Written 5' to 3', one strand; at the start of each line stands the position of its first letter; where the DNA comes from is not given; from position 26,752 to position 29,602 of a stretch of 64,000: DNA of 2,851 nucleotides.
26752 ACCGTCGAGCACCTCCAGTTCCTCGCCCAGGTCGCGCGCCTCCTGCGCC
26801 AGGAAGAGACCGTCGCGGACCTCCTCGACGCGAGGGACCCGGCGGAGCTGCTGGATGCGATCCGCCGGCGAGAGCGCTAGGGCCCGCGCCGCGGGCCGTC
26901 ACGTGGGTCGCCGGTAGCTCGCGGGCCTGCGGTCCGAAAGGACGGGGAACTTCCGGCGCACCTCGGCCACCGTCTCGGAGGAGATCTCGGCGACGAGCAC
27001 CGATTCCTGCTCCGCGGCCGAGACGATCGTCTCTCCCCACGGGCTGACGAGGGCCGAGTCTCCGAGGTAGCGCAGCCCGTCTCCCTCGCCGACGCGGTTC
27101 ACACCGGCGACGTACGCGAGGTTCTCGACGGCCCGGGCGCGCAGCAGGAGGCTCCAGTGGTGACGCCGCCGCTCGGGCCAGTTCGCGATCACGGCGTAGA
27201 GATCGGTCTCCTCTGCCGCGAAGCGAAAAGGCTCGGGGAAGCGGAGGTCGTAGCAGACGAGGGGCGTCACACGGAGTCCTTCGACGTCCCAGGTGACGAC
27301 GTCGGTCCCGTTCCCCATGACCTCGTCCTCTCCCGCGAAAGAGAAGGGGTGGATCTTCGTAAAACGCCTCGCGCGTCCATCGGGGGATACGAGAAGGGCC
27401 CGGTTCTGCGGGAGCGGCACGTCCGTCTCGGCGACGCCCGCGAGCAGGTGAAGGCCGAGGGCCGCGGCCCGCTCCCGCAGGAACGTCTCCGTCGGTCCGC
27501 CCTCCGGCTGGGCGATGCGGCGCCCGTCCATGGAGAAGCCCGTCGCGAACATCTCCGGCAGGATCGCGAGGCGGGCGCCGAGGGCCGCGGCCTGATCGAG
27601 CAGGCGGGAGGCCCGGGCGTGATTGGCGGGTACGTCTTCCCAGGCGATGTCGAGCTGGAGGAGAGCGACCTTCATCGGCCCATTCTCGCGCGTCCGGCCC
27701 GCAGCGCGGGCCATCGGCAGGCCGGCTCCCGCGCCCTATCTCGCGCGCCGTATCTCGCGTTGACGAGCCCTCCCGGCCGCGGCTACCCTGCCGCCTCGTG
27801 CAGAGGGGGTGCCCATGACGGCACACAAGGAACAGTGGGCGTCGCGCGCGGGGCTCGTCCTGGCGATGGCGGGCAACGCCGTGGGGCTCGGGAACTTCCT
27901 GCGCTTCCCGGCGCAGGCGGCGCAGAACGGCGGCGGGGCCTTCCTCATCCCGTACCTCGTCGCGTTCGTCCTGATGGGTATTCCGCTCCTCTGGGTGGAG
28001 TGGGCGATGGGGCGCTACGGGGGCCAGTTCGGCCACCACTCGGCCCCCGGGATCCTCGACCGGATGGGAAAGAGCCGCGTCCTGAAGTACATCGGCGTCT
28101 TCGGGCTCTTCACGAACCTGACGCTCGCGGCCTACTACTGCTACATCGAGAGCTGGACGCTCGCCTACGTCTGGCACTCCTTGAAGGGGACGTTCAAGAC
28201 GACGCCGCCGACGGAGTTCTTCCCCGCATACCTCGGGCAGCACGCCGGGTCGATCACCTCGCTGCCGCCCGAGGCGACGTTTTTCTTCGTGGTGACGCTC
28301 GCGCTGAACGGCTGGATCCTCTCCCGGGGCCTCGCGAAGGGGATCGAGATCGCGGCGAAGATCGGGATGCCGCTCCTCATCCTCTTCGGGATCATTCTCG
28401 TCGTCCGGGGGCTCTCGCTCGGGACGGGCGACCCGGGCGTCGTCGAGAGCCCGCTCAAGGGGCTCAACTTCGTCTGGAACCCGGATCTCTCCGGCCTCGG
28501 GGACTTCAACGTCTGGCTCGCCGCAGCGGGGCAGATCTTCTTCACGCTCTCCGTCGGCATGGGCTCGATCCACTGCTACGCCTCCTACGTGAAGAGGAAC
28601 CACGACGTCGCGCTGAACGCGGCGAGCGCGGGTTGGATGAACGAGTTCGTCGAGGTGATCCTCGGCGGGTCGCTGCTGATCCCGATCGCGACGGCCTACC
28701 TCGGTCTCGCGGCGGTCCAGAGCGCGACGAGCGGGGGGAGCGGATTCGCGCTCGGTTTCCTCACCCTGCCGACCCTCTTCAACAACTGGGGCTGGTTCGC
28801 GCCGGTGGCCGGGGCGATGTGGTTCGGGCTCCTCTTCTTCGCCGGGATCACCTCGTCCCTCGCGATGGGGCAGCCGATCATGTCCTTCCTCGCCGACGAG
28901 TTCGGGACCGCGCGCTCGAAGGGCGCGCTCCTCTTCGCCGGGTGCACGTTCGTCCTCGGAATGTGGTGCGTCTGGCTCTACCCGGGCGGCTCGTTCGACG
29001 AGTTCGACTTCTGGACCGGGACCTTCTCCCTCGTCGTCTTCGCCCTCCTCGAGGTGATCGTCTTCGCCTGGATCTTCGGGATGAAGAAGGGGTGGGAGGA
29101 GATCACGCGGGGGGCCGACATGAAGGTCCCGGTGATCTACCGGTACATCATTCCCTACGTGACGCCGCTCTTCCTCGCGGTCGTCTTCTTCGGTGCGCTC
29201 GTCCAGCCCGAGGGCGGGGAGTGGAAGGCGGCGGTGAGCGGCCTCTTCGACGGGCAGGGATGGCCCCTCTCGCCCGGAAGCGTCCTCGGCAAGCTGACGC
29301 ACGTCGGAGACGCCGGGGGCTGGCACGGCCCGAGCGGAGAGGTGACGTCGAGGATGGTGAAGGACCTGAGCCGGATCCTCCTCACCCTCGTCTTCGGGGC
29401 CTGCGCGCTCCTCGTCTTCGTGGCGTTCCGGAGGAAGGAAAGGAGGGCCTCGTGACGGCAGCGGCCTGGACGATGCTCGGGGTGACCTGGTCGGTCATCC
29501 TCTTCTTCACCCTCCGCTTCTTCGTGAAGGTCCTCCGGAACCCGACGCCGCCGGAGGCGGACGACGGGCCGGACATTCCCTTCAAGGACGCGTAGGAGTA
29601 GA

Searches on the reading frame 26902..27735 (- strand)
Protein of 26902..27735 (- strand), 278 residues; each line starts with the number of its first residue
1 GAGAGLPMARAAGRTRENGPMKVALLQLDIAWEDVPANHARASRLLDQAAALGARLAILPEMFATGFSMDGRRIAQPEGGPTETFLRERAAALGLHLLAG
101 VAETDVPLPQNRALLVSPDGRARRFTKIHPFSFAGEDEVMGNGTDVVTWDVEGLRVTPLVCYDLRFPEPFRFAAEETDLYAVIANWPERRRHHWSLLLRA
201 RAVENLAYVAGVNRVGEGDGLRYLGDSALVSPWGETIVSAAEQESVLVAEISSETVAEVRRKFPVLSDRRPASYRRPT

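Call 38: search_protein_families(library=pfam, proteins=[window:26902-27735:-], max_evalue=0.001)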
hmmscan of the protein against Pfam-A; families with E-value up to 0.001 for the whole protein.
window:26902-27735:- (278 aa): 1 family
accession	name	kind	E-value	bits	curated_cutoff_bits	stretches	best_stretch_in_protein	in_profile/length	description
PF00795.27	CN_hydrolase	-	1.3e-39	136.6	23.2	1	22-261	1-256/256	Carbon-nitrogen hydrolase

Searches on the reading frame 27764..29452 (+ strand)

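Call 38: search_protein_families(library=pfam, proteins=[window:27764-29452:+], max_evalue=0.001)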
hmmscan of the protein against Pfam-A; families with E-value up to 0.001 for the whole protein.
window:27764-29452:+ (563 aa): 1 family
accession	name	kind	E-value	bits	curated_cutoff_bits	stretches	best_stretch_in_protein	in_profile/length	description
PF00209.24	SNF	-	1.1e-55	189.9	27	2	144-483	150-485/524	Sodium:neurotransmitter symporter family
